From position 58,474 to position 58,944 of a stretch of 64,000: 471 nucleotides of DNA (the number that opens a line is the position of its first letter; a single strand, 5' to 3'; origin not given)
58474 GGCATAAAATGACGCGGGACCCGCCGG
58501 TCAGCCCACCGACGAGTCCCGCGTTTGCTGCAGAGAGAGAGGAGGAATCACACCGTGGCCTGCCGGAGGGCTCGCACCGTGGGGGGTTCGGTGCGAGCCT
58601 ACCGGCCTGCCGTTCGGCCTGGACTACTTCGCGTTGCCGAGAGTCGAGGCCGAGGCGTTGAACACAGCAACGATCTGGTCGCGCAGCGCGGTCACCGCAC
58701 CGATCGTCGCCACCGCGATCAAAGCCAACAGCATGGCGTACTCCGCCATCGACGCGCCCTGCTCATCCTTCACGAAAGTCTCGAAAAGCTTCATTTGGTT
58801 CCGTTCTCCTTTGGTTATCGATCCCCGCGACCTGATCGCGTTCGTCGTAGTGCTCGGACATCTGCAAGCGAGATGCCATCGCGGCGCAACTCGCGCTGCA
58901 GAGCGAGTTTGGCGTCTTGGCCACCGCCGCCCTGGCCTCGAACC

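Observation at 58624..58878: Orphan Flp (type IVb) pilin gene with a sigma54 -24/-12 promoter match, immediately upstream of an Hpt / NtrC-like / PAS-kinase / CheY-like cluster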

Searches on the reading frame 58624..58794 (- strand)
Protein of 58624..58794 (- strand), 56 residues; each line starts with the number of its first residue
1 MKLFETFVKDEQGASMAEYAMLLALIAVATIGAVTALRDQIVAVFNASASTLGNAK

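Call 5: search_protein_families(library=pfam, proteins=[window:58624-58794:-], max_evalue=0.01)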
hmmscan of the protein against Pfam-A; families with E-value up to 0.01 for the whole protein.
window:58624-58794:- (56 aa): 1 family
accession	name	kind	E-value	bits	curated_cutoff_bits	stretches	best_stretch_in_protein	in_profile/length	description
PF04964.19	Flp_Fap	-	6.5e-11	42.3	32.2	1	7-50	1-44/46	Flp/Fap pilin component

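Call 14: find_encoding_contigs(protein=window:58624-58794:-, flank=10000, max_places=10)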
Protein window:58624-58794:- (56 aa): 2 contigs read that carry it; 2 places shown.
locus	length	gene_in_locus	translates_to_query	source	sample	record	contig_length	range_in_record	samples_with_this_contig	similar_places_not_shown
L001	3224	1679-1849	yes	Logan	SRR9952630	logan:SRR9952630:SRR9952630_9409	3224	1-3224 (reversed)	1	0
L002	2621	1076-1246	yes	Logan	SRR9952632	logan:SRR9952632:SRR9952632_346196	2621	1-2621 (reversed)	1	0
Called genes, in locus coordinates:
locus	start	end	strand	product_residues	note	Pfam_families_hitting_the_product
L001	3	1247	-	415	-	?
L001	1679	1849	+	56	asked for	PF04964:Flp_Fap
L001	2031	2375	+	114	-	PF01627:Hpt (weak)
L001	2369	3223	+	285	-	?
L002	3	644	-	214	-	?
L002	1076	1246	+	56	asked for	PF04964:Flp_Fap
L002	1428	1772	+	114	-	PF01627:Hpt (weak)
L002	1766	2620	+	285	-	?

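Call 38: find_related_loci(query=A3, collection=metagenome_contigs, flank=10000)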
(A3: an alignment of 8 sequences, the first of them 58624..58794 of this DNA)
Query A3 (56 aa) in metagenome_contigs; peptide patterns used: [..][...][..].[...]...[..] (x = any residue, [..] = any of these).
271 stretches matched a pattern; 67 encode a relative of the query (tblastn E <= 1e-3); 67 distinct loci.
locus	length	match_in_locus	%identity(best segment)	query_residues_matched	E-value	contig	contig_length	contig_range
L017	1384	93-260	86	1-56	5e-26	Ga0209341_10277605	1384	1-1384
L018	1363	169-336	82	1-56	3e-25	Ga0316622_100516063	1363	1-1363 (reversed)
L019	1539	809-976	82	1-56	3e-25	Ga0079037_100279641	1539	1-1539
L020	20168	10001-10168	79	1-56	2e-24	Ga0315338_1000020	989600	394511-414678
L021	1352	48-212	80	1-55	1e-24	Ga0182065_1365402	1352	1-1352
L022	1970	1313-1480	79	1-56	2e-24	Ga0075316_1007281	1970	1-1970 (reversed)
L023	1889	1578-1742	78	1-55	2e-24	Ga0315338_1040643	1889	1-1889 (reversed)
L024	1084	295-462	79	1-56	3e-24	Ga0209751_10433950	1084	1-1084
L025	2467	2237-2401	82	1-55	6e-24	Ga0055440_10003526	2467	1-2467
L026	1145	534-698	82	1-55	9e-24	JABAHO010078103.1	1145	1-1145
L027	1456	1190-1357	75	1-56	2e-23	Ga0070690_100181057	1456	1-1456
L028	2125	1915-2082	77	1-56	4e-23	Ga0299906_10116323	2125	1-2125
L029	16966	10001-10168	79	1-56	4e-23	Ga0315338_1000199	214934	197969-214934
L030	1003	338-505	77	1-56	3e-23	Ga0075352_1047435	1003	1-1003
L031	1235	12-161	82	7-56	6e-22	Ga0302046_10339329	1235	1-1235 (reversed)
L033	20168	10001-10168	77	1-56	3e-20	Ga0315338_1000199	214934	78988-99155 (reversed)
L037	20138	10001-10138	74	1-46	8e-20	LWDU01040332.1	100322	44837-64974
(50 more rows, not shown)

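Call 41: search_protein_families(library=pfam, proteins=[L037:10253-10810:+, L037:10771-11553:+, L037:11563-12771:+, L037:12790-13983:+, L037:13983-15542:+, L037:15524-16489:+, L037:16499-17440:+, L037:17498-19501:+, L037:7678-9144:+, L037:6101-7531:-], max_evalue=0.0001)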
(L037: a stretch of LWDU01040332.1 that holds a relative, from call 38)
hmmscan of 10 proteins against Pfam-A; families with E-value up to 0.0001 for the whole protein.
L037:10253-10810:+ (185 aa): 1 family
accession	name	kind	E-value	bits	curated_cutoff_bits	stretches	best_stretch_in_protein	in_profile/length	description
PF01478.23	Peptidase_A24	-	6.5e-14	52.7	26.5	1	14-112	4-102/104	Type IV leader peptidase family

L037:10771-11553:+ (260 aa): 3 families
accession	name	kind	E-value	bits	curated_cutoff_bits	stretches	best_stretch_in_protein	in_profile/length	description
PF16976.10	RcpC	-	1.2e-29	103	28.8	1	116-218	3-114/114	Flp pilus assembly protein RcpC/CpaB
PF08666.17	SAF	-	5.9e-11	43.2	21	1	48-107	3-62/63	SAF domain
PF13144.11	ChapFlgA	-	4.7e-06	27.1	23.8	1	47-109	2-62/122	Chaperone for flagella basal body P-ring formation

L037:11563-12771:+ (402 aa): 2 families
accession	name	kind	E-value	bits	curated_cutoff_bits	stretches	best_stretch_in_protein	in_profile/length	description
PF00263.26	Secretin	-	2.5e-38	131.8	27.5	1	213-370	2-167/169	Bacterial type II and III secretion system protein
PF13629.12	T2SS-T3SS_pil_N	-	4.5e-17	62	23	1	59-127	3-72/72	Pilus formation protein N terminal region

L037:12790-13983:+ (397 aa): 5 families
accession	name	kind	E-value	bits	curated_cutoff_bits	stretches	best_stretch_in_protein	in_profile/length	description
PF13614.12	AAA_31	-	1.9e-15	57.7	27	1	135-297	2-167/177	AAA domain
PF10609.15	ParA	-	2e-13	50.8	27.1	1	134-269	3-133/246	NUBPL iron-transfer P-loop NTPase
PF01656.29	CbiA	-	5.6e-09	36.5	25.4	1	137-343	1-118/125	CobQ/CobB/MinD/ParA nucleotide binding domain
PF09140.17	MipZ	-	5e-08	33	20.7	1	139-263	5-115/262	ATPase MipZ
PF00142.24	Fer4_NifH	-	5.3e-05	23.3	25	1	143-380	8-253/271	4Fe-4S iron sulfur cluster binding proteins, NifH/frxC family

L037:13983-15542:+ (519 aa): 1 family
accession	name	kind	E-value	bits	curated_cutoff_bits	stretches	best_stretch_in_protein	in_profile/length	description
PF00437.27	T2SSE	-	2.8e-69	234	24.9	1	160-436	4-275/370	Type II/IV secretion system protein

L037:15524-16489:+ (321 aa): 1 family
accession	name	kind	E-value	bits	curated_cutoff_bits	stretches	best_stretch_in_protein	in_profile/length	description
PF00482.28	T2SSF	-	1.5e-21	77.1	25.2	1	154-278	2-123/125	Type II secretion system (T2SS), protein F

L037:16499-17440:+ (313 aa): 1 family
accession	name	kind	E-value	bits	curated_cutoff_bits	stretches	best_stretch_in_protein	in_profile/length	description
PF00482.28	T2SSF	-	6.5e-17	62.1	25.2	1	173-301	3-124/125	Type II secretion system (T2SS), protein F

L037:17498-19501:+ (667 aa): 7 families
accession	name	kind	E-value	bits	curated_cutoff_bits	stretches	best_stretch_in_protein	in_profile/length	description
PF17757.6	UvrB_inter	-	4.1e-34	117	22.9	1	162-251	2-91/91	UvrB interaction domain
PF12344.14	UvrB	-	7.3e-21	74.2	27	1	554-595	1-42/43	Ultra-violet resistance protein B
PF00271.37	Helicase_C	-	3.7e-20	72.7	23.5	1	436-547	5-109/110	Helicase conserved C-terminal domain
PF04851.21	ResIII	-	1.2e-12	48.5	22.5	1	14-88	3-82/164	Type III restriction enzyme, res subunit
PF02151.25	UVR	-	1.2e-07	31.7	21.5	1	628-661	3-36/36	UvrB/uvrC motif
PF00270.35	DEAD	-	2.6e-07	30.9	26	1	35-89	15-75/167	DEAD/DEAH box helicase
PF13604.12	AAA_30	-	1.5e-05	25.3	27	0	15-134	2-110/191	AAA domain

L037:7678-9144:+ (488 aa): 2 families
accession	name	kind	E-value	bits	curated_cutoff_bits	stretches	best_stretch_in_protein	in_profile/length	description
PF01663.27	Phosphodiest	-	1.1e-25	91.5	23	1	34-373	1-225/342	Type I phosphodiesterase / nucleotide pyrophosphatase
PF00884.28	Sulfatase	-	1.9e-06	27.9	25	1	299-417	166-300/301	Sulfatase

L037:6101-7531:- (476 aa): 3 families
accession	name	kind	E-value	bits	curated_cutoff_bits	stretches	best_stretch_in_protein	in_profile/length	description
PF00884.28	Sulfatase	-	1.7e-37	129.8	25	1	45-334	2-301/301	Sulfatase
PF01663.27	Phosphodiest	-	4.2e-11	43.5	23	1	46-277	1-221/342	Type I phosphodiesterase / nucleotide pyrophosphatase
PF16347.10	SGSH_C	-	2.6e-07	31.4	29.3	1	281-416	2-132/154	N-sulphoglucosamine sulphohydrolase, C-terminal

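Call 42: search_protein_families(library=pfam, proteins=[L033:10546-11082:+, L033:11067-11840:+, L033:11861-14161:+, L033:14188-15381:+, L033:15384-16895:+, L033:17706-18836:+, L033:9247-9759:-, L033:5495-7369:-, L029:10247-13429:-, L029:8505-9983:-], max_evalue=0.0001)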
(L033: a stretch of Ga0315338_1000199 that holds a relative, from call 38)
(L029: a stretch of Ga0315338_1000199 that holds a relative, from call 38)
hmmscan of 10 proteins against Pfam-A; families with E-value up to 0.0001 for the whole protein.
L033:10546-11082:+ (178 aa): 1 family
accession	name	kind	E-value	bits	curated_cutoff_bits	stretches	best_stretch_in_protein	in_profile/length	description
PF01478.23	Peptidase_A24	-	6.5e-16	59.1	26.5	1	8-109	2-103/104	Type IV leader peptidase family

L033:11067-11840:+ (257 aa): 3 families
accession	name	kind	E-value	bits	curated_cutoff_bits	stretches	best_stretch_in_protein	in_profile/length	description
PF16976.10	RcpC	-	4.2e-29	101.2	28.8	1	111-213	3-114/114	Flp pilus assembly protein RcpC/CpaB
PF08666.17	SAF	-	1.6e-11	45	21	1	42-101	2-61/63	SAF domain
PF13144.11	ChapFlgA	-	4.2e-06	27.3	23.8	1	42-101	2-59/122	Chaperone for flagella basal body P-ring formation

L033:11861-14161:+ (766 aa): 2 families
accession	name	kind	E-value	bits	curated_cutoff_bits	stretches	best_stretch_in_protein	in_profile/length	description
PF00263.26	Secretin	-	1.6e-39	135.6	27.5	1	571-728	3-168/169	Bacterial type II and III secretion system protein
PF13629.12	T2SS-T3SS_pil_N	-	2.4e-17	62.8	23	1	418-477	5-65/72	Pilus formation protein N terminal region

L033:14188-15381:+ (397 aa): 3 families
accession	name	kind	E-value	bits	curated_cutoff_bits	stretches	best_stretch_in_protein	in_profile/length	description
PF13614.12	AAA_31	-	7.4e-13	49.3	27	1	138-298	2-165/177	AAA domain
PF01656.29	CbiA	-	3.5e-07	30.7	25.4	1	141-253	2-68/125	CobQ/CobB/MinD/ParA nucleotide binding domain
PF10609.15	ParA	-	1.7e-06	28.1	27.1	1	138-189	4-54/246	NUBPL iron-transfer P-loop NTPase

L033:15384-16895:+ (503 aa): 1 family
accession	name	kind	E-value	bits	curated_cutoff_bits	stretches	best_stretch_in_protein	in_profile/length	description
PF00437.27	T2SSE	-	1.6e-69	234.8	24.9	1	150-430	4-279/370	Type II/IV secretion system protein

L033:17706-18836:+ (376 aa): 1 family
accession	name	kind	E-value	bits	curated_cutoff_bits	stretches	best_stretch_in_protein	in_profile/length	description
PF00482.28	T2SSF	-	8.6e-22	77.9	25.2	1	232-361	2-124/125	Type II secretion system (T2SS), protein F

L033:9247-9759:- (170 aa): 0 families

L033:5495-7369:- (624 aa): 4 families
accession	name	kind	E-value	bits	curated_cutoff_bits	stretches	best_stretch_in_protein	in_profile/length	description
PF00884.28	Sulfatase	-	4e-39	135.2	25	1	153-442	2-301/301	Sulfatase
PF01663.27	Phosphodiest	-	9e-14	52.2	23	1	154-220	1-64/342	Type I phosphodiesterase / nucleotide pyrophosphatase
PF16347.10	SGSH_C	-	1.4e-09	38.8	29.3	1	389-516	2-131/154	N-sulphoglucosamine sulphohydrolase, C-terminal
PF02995.22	DUF229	-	5.2e-05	22.6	25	0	274-387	274-345/496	Protein of unknown function (DUF229)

L029:10247-13429:- (1060 aa): 2 families
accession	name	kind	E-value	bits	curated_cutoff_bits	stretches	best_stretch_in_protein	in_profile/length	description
PF00912.28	Transgly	-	9.2e-13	48.4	27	1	177-373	16-169/178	Transglycosylase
PF00905.27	Transpeptidase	-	7.3e-05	22.5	22.1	0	865-994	164-275/299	Penicillin binding protein transpeptidase domain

L029:8505-9983:- (492 aa): 0 families

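Call 66: find_homologous_proteins(query=L033:15384-16895:+, max_evalue=1e-50)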
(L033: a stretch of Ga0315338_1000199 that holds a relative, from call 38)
Query L033:15384-16895:+ (503 aa): 8000 proteins with E <= 1e-50 among 8000 candidates; the best 120 are listed.
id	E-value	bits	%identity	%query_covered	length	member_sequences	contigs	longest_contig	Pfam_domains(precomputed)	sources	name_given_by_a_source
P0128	0.0e+0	1094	100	100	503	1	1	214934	PF00437.27,PF27713.1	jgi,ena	-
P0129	3.0e-242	823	78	100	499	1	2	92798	PF00437.27,PF27713.1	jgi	-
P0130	1.5e-237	807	77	100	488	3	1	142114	PF00437.27,PF27713.1,PF13191.13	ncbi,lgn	-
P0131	3.2e-237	806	74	100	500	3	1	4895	PF00437.27,PF27713.1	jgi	jgi:pilus assembly protein CpaF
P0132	2.4e-234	797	71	100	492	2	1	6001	PF00437.27,PF27713.1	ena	-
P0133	8.5e-234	795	77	100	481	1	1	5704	PF00437.27,PF27713.1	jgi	jgi:pilus assembly protein CpaF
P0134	1.7e-231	787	73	100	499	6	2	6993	PF00437.27,PF27713.1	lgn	-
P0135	5.1e-231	786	72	100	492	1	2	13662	PF00437.27,PF27713.1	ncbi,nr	ncbi:MAG: CpaF family protein [Deltaproteobacteria bacterium]|nr:MAG: CpaF family protein [Deltaprot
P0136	7.3e-231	785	75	100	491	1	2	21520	PF00437.27,PF27713.1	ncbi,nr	ncbi:MAG: CpaF family protein [Candidatus Dadabacteria bacterium]|nr:MAG: CpaF family protein [Candi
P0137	2.9e-230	783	76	100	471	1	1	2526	PF00437.27,PF27713.1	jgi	jgi:pilus assembly protein CpaF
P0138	3.3e-230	783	72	100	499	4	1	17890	PF00437.27,PF27713.1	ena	-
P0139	7.8e-230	782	72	100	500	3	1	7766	PF00437.27,PF27713.1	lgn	-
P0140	1.2e-229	781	73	100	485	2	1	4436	PF00437.27,PF27713.1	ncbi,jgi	-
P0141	1.4e-229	781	75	100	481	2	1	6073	PF00437.27,PF27713.1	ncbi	-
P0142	2.9e-226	770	72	100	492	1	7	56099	PF00437.27,PF27713.1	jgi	jgi:pilus assembly protein CpaF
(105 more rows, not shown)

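Call 67: find_encoding_contigs(protein=P0130, flank=10000, max_places=4)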
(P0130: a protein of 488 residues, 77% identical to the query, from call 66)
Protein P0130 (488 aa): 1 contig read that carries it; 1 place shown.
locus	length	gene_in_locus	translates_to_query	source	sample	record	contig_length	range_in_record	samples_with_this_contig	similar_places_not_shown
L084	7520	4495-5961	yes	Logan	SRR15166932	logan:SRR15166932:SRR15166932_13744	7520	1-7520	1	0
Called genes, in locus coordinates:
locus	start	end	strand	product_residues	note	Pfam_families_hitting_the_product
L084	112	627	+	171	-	PF01478:Peptidase_A24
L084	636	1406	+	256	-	PF08666:SAF, PF16976:RcpC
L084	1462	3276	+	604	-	PF13629:T2SS-T3SS_pil_N, PF00263:Secretin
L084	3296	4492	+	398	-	PF00072:Response_reg (faint), PF10609:ParA, PF13614:AAA_31, PF01656:CbiA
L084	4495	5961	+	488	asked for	PF13191:AAA_16 (faint), PF00437:T2SSE, PF27713:UCP018868 (weak)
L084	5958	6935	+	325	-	PF00482:T2SSF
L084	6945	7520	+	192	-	?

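Call 74: search_protein_families(library=ncbifam, proteins=[window:58624-58794:-], max_evalue=0.00001)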
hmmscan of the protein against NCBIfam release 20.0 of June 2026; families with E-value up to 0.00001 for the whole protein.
window:58624-58794:- (56 aa): 0 families
